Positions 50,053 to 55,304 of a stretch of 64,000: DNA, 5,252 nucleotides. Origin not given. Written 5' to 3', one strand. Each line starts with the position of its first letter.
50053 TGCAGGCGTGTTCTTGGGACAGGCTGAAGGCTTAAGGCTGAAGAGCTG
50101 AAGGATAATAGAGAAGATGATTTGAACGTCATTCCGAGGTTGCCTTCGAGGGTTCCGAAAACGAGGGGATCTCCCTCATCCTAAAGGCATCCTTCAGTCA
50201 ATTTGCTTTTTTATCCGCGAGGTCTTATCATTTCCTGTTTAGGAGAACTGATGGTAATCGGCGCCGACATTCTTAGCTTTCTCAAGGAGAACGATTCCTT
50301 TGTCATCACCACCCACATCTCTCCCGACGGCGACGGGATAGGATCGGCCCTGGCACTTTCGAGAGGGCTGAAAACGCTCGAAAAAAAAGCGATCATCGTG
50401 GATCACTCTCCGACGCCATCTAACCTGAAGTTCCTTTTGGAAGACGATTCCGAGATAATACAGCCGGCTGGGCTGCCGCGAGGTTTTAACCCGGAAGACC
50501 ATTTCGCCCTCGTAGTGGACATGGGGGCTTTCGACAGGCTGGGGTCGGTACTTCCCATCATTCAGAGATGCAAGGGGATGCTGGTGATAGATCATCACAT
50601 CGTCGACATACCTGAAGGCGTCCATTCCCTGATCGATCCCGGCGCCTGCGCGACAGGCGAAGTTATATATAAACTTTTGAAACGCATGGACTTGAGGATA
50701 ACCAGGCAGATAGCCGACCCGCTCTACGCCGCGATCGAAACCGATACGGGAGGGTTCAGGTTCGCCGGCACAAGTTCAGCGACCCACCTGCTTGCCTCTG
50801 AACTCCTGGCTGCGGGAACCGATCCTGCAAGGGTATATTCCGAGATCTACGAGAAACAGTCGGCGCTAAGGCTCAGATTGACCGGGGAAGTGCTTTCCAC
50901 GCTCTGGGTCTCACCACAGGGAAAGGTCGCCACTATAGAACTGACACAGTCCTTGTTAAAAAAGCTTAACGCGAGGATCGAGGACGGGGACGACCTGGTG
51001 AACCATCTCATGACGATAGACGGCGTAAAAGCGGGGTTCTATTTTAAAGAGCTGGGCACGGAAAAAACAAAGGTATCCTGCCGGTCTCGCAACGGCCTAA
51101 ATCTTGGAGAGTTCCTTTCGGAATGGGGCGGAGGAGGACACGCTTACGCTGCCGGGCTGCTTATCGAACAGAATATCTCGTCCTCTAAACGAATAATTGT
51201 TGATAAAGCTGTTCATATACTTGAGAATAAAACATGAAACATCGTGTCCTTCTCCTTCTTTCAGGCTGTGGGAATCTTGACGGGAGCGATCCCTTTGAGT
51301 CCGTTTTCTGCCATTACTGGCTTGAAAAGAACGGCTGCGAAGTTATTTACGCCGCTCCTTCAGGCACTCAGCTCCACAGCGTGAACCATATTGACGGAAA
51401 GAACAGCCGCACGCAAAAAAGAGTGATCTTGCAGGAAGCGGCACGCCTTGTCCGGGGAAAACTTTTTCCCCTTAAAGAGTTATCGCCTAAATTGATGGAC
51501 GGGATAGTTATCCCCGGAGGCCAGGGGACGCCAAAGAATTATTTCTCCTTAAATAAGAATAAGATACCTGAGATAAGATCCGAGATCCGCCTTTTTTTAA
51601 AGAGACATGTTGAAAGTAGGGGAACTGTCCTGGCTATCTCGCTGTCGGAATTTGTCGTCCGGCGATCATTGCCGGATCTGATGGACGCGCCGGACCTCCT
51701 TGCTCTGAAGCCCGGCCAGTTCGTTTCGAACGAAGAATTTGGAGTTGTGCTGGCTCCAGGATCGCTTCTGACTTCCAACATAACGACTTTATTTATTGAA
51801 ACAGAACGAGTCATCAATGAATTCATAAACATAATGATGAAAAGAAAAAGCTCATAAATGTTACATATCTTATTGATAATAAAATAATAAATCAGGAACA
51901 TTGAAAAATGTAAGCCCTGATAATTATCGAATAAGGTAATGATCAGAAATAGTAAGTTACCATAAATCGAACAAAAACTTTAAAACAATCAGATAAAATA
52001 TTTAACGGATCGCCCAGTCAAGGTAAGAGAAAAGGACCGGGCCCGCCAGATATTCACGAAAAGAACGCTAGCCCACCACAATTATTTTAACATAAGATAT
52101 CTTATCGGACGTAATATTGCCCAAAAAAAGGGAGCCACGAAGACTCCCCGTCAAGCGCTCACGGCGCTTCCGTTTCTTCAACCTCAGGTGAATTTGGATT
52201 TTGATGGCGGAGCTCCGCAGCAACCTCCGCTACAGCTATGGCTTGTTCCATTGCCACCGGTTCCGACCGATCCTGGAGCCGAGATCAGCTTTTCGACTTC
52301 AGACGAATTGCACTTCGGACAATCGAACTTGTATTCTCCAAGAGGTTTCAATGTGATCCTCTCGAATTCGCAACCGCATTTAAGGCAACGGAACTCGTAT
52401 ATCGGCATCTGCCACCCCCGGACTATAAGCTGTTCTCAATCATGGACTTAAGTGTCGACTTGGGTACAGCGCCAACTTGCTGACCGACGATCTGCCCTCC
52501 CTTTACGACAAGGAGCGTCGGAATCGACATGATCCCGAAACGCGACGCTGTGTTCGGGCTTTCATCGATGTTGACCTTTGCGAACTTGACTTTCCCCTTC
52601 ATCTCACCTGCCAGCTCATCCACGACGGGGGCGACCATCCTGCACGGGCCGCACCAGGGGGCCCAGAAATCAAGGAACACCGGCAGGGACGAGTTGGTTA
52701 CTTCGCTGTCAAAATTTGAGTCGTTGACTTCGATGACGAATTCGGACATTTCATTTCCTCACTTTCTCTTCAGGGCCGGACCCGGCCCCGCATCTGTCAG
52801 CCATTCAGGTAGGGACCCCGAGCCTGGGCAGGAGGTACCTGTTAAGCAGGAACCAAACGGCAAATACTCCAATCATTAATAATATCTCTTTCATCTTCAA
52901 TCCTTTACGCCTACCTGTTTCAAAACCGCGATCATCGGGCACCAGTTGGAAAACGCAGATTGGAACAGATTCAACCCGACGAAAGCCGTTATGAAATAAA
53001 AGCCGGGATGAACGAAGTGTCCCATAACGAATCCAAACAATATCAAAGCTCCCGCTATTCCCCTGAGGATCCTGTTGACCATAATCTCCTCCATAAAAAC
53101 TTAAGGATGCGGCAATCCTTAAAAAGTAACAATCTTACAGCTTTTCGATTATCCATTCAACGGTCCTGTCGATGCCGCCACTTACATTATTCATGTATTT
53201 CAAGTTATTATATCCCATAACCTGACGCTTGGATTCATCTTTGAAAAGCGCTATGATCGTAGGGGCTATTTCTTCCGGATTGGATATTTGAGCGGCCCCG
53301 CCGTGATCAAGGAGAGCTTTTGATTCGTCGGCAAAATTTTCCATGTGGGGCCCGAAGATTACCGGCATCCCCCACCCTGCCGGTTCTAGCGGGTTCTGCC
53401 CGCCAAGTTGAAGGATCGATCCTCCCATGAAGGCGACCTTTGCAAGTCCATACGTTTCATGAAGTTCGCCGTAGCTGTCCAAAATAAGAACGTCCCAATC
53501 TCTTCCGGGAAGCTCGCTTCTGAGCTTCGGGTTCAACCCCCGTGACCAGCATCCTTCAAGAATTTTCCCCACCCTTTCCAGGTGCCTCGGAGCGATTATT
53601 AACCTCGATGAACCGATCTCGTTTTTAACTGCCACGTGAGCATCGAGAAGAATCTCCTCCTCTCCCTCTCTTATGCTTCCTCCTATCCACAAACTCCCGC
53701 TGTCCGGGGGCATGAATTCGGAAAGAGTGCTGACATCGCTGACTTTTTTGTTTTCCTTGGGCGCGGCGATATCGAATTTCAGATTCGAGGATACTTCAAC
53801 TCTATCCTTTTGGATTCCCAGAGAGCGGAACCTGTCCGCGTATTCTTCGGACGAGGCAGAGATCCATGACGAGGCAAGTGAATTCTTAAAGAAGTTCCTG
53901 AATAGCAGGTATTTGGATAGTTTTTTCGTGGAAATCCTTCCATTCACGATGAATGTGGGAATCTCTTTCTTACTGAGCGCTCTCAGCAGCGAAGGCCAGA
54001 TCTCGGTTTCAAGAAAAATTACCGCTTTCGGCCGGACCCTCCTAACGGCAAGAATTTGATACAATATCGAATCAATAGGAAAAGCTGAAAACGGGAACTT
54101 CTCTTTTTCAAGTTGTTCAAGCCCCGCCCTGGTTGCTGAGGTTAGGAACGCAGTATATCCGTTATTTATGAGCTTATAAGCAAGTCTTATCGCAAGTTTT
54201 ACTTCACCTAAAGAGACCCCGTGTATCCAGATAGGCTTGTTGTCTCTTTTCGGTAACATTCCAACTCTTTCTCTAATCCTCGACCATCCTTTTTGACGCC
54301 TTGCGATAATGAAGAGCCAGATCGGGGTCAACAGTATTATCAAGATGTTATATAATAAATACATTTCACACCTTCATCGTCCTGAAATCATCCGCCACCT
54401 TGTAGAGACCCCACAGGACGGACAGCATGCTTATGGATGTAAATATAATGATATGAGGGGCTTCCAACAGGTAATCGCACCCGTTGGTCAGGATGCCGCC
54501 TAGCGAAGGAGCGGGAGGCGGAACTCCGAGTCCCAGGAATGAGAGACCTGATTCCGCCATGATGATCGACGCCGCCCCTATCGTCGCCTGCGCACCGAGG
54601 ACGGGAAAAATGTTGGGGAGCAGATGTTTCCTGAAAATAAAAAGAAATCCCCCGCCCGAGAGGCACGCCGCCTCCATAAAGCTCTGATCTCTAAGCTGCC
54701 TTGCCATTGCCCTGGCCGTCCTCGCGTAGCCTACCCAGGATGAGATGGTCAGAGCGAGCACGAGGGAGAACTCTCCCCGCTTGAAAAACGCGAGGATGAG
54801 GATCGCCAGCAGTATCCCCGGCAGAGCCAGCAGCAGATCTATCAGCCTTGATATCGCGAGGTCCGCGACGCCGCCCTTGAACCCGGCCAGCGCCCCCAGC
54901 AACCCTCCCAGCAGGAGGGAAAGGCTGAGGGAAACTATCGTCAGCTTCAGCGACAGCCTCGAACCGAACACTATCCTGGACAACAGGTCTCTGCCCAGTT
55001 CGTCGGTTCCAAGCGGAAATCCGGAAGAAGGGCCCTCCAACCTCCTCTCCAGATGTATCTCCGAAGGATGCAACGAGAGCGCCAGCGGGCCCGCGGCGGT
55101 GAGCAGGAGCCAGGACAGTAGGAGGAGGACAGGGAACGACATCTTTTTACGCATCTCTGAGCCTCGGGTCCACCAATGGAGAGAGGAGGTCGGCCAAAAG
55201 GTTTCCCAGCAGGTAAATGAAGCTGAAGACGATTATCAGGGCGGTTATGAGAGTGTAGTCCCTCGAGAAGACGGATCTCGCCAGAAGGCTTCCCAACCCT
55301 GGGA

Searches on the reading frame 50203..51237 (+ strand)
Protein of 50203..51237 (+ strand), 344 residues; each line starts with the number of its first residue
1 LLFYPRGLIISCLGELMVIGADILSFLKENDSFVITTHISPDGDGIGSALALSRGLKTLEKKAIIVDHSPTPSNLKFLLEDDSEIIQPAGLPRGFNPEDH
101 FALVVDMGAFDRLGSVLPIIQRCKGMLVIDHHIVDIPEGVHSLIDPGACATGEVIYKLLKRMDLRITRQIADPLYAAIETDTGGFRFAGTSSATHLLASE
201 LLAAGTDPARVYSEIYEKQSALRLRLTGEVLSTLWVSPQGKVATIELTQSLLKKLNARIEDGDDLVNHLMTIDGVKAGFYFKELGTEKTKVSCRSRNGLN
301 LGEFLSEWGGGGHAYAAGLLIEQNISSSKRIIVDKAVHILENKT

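Call 12: search_protein_families(library=pfam, proteins=[window:50203-51237:+], max_evalue=0.0001)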
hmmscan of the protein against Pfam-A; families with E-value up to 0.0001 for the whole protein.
window:50203-51237:+ (344 aa): 2 families
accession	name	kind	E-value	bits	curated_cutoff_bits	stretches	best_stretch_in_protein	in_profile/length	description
PF01368.27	DHH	-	5.3e-16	59.5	28.1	1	33-178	2-125/125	DHH family, N-terminal domain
PF02272.25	DHHA1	-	1.5e-11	45.1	25.9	1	264-323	20-85/102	DHHA1 domain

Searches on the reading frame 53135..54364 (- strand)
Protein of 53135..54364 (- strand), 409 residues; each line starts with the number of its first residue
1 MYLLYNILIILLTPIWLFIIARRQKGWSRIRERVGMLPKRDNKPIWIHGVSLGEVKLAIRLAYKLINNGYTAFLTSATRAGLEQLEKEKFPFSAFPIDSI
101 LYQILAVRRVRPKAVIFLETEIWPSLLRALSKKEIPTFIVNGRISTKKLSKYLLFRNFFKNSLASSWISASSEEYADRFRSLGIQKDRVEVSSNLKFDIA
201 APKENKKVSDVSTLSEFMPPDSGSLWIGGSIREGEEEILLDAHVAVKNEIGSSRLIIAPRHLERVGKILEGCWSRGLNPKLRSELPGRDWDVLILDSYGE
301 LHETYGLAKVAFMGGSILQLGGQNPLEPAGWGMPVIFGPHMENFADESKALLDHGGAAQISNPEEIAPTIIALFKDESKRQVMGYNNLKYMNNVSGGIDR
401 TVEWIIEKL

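Call 12: search_protein_families(library=pfam, proteins=[window:53135-54364:-], max_evalue=0.0001)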
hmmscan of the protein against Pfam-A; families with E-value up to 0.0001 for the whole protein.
window:53135-54364:- (409 aa): 1 family
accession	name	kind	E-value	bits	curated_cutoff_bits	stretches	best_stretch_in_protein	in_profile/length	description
PF04413.22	Glycos_transf_N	-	9.3e-43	146.3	23.9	1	29-199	2-179/179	3-Deoxy-D-manno-octulosonic-acid transferase (kdotransferase)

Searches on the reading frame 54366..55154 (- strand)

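Call 12: search_protein_families(library=pfam, proteins=[window:54366-55154:-], max_evalue=0.0001)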
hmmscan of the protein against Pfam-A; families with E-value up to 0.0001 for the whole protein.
window:54366-55154:- (262 aa): 1 family
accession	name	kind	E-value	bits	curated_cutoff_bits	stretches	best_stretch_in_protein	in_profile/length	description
PF00528.27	BPD_transp_1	-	1.1e-22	81.1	26.4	1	83-243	1-160/184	Binding-protein-dependent transport system inner membrane component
